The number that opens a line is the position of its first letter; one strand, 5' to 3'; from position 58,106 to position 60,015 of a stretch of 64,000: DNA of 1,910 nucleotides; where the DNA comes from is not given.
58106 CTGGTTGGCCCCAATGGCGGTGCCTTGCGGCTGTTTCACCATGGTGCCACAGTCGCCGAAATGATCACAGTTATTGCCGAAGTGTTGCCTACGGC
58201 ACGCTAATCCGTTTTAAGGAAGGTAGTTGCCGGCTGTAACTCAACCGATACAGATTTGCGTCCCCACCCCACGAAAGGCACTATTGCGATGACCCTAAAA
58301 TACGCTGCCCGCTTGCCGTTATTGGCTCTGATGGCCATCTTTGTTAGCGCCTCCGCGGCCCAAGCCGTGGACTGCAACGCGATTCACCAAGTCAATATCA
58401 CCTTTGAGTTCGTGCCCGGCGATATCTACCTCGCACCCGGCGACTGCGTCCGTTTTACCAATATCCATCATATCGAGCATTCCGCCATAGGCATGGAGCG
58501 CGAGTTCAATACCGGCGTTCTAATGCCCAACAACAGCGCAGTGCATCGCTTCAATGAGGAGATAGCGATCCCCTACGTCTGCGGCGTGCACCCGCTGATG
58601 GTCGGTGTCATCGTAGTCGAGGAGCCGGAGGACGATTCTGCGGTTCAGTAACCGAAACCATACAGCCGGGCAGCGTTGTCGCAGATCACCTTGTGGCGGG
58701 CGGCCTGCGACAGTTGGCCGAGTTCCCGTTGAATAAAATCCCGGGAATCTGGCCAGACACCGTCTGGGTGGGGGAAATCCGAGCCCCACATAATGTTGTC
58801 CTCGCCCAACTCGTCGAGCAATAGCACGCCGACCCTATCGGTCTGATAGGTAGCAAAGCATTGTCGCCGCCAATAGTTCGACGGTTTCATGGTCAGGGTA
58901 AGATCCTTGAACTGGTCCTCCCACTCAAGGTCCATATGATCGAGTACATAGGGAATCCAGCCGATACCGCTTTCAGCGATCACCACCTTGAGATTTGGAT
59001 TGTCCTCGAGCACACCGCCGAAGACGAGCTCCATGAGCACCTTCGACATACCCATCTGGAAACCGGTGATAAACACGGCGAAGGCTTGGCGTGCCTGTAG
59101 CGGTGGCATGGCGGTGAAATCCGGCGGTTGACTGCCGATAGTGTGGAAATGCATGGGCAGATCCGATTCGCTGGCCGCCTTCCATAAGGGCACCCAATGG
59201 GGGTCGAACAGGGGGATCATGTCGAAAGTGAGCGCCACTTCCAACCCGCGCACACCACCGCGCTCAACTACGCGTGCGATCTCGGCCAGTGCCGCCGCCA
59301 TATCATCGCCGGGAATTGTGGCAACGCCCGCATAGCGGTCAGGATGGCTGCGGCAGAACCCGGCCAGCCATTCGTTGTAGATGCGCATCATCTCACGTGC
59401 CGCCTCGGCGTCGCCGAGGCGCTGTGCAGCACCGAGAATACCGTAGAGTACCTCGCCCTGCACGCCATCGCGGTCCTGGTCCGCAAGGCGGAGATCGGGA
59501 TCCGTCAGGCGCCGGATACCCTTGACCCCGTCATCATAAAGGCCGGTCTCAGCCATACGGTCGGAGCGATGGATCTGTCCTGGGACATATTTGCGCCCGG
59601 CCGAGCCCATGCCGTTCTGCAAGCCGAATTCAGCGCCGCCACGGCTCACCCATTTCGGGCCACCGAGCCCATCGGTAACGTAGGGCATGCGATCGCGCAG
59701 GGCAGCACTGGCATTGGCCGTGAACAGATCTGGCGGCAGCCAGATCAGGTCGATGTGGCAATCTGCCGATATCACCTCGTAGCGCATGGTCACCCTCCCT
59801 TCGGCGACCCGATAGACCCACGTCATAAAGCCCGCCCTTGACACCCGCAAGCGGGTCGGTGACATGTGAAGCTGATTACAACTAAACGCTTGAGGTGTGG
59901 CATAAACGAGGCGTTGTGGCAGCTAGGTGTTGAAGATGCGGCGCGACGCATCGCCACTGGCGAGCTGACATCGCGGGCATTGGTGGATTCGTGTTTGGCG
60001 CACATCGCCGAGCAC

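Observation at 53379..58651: Candidate new system: tandem NosR-like flavo/Fe-S membrane proteins + SCO + amicyanin-like cupredoxin, with no denitrification enzyme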

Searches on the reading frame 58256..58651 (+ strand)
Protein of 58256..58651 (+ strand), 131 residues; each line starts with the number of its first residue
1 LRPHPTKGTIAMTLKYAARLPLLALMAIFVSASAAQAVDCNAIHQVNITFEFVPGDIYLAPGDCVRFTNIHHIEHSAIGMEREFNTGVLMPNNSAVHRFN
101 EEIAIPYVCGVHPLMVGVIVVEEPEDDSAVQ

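Call 3: search_protein_families(library=pfam, proteins=[window:58256-58651:+], max_evalue=0.01)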
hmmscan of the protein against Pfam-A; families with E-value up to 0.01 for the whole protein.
window:58256-58651:+ (131 aa): 0 families

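Call 4: search_protein_families(library=ncbifam, proteins=[window:58256-58651:+], max_evalue=0.01)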
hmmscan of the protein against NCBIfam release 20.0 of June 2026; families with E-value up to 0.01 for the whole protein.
window:58256-58651:+ (131 aa): 1 family
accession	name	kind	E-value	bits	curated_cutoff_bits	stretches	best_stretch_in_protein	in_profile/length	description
TIGR02657.1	amicyanin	equivalog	0.00028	21.2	110.2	1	58-122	14-83/83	amicyanin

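Call 29: find_homologous_proteins(query=window:58289-58648:+, max_evalue=0.01)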
Query seq(120 aa) (120 aa): 19 proteins with E <= 0.01 among 23 candidates.
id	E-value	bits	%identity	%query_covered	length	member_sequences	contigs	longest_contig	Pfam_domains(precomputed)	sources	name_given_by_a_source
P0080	8.4e-73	260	98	100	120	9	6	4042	-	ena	-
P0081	4.0e-65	235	89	100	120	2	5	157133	-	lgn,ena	-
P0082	3.1e-60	219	94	81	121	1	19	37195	-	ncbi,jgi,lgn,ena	-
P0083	5.2e-56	205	100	79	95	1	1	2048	-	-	-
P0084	7.8e-45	169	95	67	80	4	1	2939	-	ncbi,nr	ncbi:MAG: hypothetical protein QGF53_06330, partial [Alphaproteobacteria bacterium]|nr:hypothetical 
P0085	1.4e-40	156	67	79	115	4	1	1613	-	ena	-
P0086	4.9e-39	151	67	75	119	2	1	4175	-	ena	-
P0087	5.4e-39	151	61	93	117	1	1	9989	-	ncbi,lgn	-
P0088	8.3e-38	147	58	93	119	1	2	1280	-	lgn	-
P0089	6.1e-37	144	64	85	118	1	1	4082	-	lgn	-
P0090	3.2e-36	142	62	88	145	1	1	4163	-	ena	-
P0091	8.1e-36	140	63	79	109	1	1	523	-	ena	-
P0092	2.4e-35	139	62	73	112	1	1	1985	-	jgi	-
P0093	3.3e-35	138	62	81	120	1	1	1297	-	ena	-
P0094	6.0e-34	134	62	84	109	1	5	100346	-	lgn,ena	-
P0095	9.3e-34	134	64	75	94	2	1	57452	-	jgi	jgi:plastocyanin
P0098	5.5e-19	86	45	79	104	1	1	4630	PF00127.27,PF13473.13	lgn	-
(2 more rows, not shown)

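Call 30: find_encoding_contigs(protein=P0081, flank=9000, max_places=1)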
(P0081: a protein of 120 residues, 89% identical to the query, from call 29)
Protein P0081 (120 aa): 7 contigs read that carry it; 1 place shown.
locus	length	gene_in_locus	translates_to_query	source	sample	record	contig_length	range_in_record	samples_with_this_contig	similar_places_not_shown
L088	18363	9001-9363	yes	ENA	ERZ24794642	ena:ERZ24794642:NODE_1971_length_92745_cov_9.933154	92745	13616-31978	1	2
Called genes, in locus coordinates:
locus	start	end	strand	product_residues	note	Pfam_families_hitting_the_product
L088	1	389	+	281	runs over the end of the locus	PF17827:PrmC_N, PF13489:Methyltransf_23 (faint), PF05175:MTS, PF13847:Methyltransf_31, PF08242:Methyltransf_12 (faint), PF13649:Methyltransf_25 (weak)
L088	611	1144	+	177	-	PF13763:DUF4167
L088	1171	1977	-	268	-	PF00378:ECH_1, PF16113:ECH_2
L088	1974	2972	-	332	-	-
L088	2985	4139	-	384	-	PF02771:Acyl-CoA_dh_N (weak), PF00441:Acyl-CoA_dh_1 (weak), PF08028:Acyl-CoA_dh_2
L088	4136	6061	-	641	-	PF12801:Fer4_5, PF27538:NosR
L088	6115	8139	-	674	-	PF12801:Fer4_5, PF27538:NosR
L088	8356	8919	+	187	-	PF02630:SCO1-SenC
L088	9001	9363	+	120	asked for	-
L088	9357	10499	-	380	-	PF04909:Amidohydro_2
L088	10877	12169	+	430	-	PF01425:Amidase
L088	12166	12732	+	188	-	-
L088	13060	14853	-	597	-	PF01336:tRNA_anti-codon, PF00152:tRNA-synt_2, PF02938:GAD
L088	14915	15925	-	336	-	PF21687:T2SSK_1st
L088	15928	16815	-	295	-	PF00753:Lactamase_B, PF17778:WHD_BLACT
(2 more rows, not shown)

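Call 31: find_encoding_contigs(protein=P0094, flank=9000, max_places=1)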
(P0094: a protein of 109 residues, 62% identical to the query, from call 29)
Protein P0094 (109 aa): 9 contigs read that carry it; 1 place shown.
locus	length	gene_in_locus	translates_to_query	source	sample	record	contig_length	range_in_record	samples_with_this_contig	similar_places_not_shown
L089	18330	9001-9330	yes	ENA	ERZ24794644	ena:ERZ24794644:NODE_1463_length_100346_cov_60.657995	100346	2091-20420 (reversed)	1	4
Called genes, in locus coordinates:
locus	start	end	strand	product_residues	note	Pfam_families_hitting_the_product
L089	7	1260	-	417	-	PF09594:GT87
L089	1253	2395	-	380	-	PF00535:Glycos_transf_2, PF13641:Glyco_tranf_2_3 (weak)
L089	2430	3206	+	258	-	PF00596:Aldolase_II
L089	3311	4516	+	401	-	PF02746:MR_MLE_N, PF13378:MR_MLE_C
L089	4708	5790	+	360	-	-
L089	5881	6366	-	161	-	PF01957:NfeD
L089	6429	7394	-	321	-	PF01145:Band_7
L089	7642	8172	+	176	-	PF04344:CheZ (weak)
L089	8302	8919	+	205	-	PF02630:SCO1-SenC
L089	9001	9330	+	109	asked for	-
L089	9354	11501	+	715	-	PF12801:Fer4_5, PF27538:NosR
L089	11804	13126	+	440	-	PF04909:Amidohydro_2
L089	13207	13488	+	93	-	PF09723:Zn_ribbon_8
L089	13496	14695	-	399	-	PF04295:GD_AH_second, PF20629:GD_AH_C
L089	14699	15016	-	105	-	PF08666:SAF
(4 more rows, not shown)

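Call 32: find_encoding_contigs(protein=P0095, flank=9000, max_places=1)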
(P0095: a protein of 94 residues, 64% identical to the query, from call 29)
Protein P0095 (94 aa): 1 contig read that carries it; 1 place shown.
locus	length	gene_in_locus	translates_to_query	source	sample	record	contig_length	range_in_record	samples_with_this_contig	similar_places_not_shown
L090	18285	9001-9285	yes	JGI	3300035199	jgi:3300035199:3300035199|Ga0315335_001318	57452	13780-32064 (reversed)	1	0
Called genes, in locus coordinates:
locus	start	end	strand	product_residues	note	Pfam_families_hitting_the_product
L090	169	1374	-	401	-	PF09594:GT87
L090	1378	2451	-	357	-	PF00535:Glycos_transf_2, PF13641:Glyco_tranf_2_3 (weak)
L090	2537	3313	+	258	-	PF00596:Aldolase_II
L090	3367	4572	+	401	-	PF02746:MR_MLE_N, PF13378:MR_MLE_C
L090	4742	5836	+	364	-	-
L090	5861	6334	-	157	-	PF01957:NfeD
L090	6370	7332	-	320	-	PF01145:Band_7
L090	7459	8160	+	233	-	PF04344:CheZ (weak)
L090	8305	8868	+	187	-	PF00578:AhpC-TSA, PF02630:SCO1-SenC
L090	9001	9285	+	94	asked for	-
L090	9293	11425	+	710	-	PF04205:FMN_bind (faint), PF12801:Fer4_5, PF27538:NosR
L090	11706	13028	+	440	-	PF04909:Amidohydro_2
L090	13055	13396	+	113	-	PF09723:Zn_ribbon_8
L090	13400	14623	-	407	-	PF04295:GD_AH_second, PF20629:GD_AH_C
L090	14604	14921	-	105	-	PF08666:SAF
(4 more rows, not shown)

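Call 33: find_encoding_contigs(protein=P0087, flank=9000, max_places=1)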
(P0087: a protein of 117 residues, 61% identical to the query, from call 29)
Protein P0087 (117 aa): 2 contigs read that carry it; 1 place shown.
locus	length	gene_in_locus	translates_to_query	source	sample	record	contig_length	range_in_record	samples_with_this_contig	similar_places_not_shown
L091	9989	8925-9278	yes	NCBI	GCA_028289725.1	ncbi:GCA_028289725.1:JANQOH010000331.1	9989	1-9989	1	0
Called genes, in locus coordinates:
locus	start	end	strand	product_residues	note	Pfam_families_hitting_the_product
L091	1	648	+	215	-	?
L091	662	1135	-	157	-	PF01957:NfeD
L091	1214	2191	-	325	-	PF01145:Band_7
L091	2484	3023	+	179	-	PF04344:CheZ (weak)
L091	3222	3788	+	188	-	PF02630:SCO1-SenC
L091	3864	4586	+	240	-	PF00702:Hydrolase (weak)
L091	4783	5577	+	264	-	PF00781:DAGK_cat, PF19279:YegS_C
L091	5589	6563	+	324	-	PF03706:LPG_synthase_TM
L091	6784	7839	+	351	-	PF03976:PPK2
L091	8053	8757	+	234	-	PF01048:PNP_UDP_1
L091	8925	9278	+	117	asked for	-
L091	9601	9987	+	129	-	?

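Call 40: search_solved_structures(query=A3, max_evalue=1, show_alignments=2)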
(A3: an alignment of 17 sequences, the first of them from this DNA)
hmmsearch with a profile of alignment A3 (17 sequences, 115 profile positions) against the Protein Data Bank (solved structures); distinct sequences matched with E-value up to 1: 36.
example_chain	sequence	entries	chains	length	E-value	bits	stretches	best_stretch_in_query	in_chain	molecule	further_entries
9cck_A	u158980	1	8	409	1e-11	47.8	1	24-111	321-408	Copper-containing nitrite reductase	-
2gb2_A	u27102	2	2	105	9.6e-07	31.7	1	24-112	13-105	Amicyanin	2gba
1id2_A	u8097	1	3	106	1e-06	31.6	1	31-112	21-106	AMICYANIN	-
3c75_A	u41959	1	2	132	1.2e-06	31.4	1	30-112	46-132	Amicyanin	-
1aac_A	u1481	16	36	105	1.3e-06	31.3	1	24-112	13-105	AMICYANIN | PROTEIN (AMICYANIN)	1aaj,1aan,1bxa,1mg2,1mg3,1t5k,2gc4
1sf3_A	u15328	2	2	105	1.3e-06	31.3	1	24-112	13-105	Amicyanin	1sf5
1mda_A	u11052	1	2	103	1.3e-06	31.3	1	24-112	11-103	AMICYANIN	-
1sfd_A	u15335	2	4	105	1.9e-06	30.8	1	24-112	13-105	Amicyanin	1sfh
2qdv_A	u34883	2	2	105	2.3e-06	30.5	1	24-112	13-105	Amicyanin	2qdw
4p5r_A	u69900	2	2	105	3.4e-06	29.9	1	24-112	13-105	Amicyanin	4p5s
3ie9_A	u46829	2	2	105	1.1e-05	28.2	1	24-112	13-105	Amicyanin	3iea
1bxu_A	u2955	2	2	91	1.8e-05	27.6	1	41-112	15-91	PLASTOCYANIN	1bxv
3ply_A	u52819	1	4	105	3.3e-05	26.7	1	24-112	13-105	Amicyanin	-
2idq_A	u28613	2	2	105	3.4e-05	26.7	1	24-112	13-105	Amicyanin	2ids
2idt_A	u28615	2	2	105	4e-05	26.5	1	24-112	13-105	Amicyanin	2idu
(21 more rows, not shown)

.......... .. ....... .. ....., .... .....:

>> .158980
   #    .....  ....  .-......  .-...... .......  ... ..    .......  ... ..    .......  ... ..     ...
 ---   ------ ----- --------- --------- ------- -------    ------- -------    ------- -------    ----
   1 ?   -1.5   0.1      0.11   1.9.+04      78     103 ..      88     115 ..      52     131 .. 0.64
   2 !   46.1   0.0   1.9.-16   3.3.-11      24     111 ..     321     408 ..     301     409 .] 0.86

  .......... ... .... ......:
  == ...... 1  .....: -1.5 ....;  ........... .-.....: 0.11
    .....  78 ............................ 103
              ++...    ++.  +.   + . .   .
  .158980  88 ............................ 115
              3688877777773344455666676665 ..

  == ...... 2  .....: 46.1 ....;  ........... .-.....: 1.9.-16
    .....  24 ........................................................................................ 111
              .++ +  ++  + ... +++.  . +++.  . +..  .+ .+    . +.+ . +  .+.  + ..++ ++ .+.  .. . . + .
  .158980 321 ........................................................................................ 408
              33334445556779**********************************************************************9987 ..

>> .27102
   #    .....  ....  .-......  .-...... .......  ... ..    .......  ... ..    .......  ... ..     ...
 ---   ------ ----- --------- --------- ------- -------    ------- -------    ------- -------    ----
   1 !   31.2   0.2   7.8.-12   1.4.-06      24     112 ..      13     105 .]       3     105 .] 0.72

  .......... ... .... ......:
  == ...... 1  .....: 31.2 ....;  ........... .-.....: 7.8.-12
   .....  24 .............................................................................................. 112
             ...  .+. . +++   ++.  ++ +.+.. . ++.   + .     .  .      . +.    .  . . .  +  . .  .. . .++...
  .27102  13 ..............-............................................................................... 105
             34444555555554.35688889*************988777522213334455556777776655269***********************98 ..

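Call 43: predict_structure(alignment_id=A3)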
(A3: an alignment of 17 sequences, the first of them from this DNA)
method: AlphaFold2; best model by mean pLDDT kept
length: 120 residues; sequences in the alignment: 17
mean_pLDDT: 71.5   pTM: 0.59
mean pLDDT of the five models: 71.5, 71.3, 69.7, 67.2, 64.6
residues with pLDDT >= 90: 9; 70-90: 57; 50-70: 45; < 50: 9
segments of 3 or more residues with pLDDT < 50: 1-3, 20-24
pLDDT, mean of each block of 10 residues (from residue 1): 49 52 65 81 78 86 73 68 86 78 76 67
secondary structure, 60 per line:
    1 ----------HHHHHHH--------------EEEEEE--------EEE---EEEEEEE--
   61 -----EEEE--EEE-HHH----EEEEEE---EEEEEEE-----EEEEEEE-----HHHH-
elements in order: H11-17 E32-37 E46-48 E52-58 E66-69 E72-74 E83-88 E92-98 E104-110 H116-119

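Call 50: fold_search(model_id=the predicted structure, library=pdb)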
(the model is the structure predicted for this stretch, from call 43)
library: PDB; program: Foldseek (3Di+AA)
matches with E <= 10: 811; with E <= 0.001: 3
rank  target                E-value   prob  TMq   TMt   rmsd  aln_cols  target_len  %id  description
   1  3tu6                  5.8e-04  1.00  0.54  0.51   4.5        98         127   23  The Structure of a Pseudoazurin From Sinorhizobium meliltoi (released 2012-05-30)
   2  1id2_A                5.8e-04  1.00  0.53  0.59   4.4        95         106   24  CRYSTAL STRUCTURE OF AMICYANIN FROM PARACOCCUS VERSUTUS (THIOBACILLUS VERSUTUS) (released 2001-04-11)
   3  1sf3                  9.4e-04  1.00  0.45  0.51   6.4        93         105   22  Structure of the reduced form of the P94A mutant of amicyanin (released 2004-07-27)
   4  2ux6                  1.4e-03  1.00  0.49  0.49   5.0        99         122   22  Pseudoazurin with engineered amicyanin ligand loop, oxidized form, pH 7.5 (released 2007-08-21)
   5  1sfd_A                1.6e-03  1.00  0.54  0.61   2.6        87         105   22  oxidized form of amicyanin mutant P94F (released 2004-07-27)
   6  2gb2                  1.7e-03  1.00  0.54  0.60   2.8        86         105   22  The P52G mutant of amicyanin in the Cu(II) state. (released 2006-08-01)
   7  3ie9                  1.7e-03  1.00  0.53  0.59   2.9        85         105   21  Structure of oxidized M98L mutant of amicyanin (released 2009-10-06)
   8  3rym_A                1.7e-03  1.00  0.54  0.61   4.3        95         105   24  Structure of Oxidized M98K mutant of Amicyanin (released 2011-11-23)
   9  2plt                  1.7e-03  1.00  0.45  0.53   5.7       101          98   22  STRUCTURE DETERMINATION OF PLASTOCYANIN FROM A CRYSTAL SPECIMEN WITH HEMIHEDRAL TWINNING FRACTION OF ONE-HALF (released 1993-10-31)
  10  3ply_A                2.3e-03  1.00  0.53  0.60   2.8        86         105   21  Structure of Oxidized P96G Mutant of Amicyanin (released 2011-02-09)
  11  2cua_B                2.6e-03  1.00  0.40  0.37   4.1        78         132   19  THE CUA DOMAIN OF CYTOCHROME BA3 FROM THERMUS THERMOPHILUS (released 1999-05-28)
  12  8p9u_C                3.1e-03  1.00  0.43  0.22   6.5       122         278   17  Crystal Structure of Two-Domain Laccase mutant M199A/D268N from Streptomyces griseoflavus (released 2024-04-10)
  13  9kws                  3.3e-03  1.00  0.37  0.18   4.7        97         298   23  D98N mutant of a copper-containing nitrite reductase from Geobacillus thermodenitrificans (released 2025-06-11)
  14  1py0                  3.7e-03  1.00  0.49  0.48   5.7       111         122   15  Crystal structure of E51C/E54C Psaz from A.faecalis with CLaNP probe (released 2004-12-07)
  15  5fc9_A                4.0e-03  1.00  0.51  0.62   3.7        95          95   23  Novel Purple Cupredoxin from Nitrosopumilus maritimus (released 2016-05-11)
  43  9cck_A                6.1e-03  1.00  0.49  0.16   7.2       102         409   20  Multi-copper oxidase with a C-terminal cupredoxin domain from Nitrosopumilus maritimus (released 2025-02-05)
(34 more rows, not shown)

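Call 69: search_protein_representatives(alignment_id=A3)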
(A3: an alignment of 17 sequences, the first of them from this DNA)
Query: 17 sequences, 115 profile positions. Proteins with E-value up to 0.001 (for the whole library): 14908; up to 1e-10: 1211; up to 1e-30: 108. The best 150 are listed.
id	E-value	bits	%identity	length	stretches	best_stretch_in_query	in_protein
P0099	3.5e-83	291.0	-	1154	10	38-112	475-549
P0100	7.4e-73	257.7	-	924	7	36-112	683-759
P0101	1.2e-65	234.5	-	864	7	22-113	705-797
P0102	6.7e-63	225.6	-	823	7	35-112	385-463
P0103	1.6e-61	221.2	-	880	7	19-112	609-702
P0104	2.4e-61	220.6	-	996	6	35-113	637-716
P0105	5.2e-60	216.3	-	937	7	39-113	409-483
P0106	8.9e-60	215.6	-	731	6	41-112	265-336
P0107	5.5e-59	213.0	-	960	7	38-111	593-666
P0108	4.2e-58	210.2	-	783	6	34-112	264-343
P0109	3.3e-57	207.3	-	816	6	40-112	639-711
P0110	1.1e-56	205.7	-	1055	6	31-111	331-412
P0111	3.1e-56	204.1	-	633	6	23-113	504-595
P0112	3.8e-56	203.9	-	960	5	15-113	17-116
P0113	7.7e-56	202.9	-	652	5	19-112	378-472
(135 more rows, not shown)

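Call 77: find_encoding_contigs(protein=P0098, flank=5000, max_places=2)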
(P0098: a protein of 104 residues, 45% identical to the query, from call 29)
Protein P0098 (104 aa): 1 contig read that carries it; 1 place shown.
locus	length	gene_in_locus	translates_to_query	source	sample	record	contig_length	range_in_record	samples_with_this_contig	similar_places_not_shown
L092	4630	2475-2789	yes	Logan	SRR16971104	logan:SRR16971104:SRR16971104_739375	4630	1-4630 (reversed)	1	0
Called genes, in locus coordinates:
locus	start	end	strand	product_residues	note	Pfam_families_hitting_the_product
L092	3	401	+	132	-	?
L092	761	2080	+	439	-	PF04909:Amidohydro_2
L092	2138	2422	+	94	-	PF09723:Zn_ribbon_8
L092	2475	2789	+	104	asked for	PF13473:Cupredoxin_1 (weak), PF00127:Copper-bind (weak)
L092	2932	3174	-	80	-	PF09360:zf-CDGSH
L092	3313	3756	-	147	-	PF01451:LMWPc (weak)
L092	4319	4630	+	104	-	?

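Call 78: find_encoding_contigs(protein=P0086, flank=5000, max_places=2)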
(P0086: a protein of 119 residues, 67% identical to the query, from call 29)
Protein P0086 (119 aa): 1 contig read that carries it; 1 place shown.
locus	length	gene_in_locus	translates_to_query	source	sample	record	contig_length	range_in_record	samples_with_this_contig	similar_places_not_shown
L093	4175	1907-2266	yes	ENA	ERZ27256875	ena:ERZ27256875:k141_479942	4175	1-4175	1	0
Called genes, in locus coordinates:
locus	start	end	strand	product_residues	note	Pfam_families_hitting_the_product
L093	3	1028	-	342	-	?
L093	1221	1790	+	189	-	PF00578:AhpC-TSA (faint), PF02630:SCO1-SenC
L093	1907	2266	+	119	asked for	-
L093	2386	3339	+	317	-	PF01145:Band_7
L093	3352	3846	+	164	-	PF01957:NfeD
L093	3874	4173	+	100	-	?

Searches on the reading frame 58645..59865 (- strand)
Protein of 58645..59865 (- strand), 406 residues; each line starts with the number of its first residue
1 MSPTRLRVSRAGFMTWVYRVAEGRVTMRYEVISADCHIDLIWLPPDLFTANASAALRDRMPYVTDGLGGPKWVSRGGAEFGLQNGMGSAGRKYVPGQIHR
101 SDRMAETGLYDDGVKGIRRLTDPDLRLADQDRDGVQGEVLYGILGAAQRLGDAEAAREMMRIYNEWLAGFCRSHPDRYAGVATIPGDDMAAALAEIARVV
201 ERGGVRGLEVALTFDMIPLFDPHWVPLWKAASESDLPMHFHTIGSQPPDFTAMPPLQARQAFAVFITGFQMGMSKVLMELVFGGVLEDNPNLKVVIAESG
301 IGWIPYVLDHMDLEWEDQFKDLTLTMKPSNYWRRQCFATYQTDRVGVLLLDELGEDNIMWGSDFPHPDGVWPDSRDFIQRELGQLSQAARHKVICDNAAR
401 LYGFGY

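Call 17: search_protein_families(library=pfam, proteins=[window:58645-59865:-], max_evalue=0.0001)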
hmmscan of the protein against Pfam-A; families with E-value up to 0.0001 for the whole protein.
window:58645-59865:- (406 aa): 1 family
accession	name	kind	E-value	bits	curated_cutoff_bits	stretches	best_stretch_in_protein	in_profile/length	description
PF04909.20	Amidohydro_2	-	6.7e-36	125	26.4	1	126-404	24-289/289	Amidohydrolase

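Call 52: search_protein_families(library=ncbifam, proteins=[window:58645-59865:-], max_evalue=0.001)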
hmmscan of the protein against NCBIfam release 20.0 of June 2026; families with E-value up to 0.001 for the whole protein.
window:58645-59865:- (406 aa): 0 families
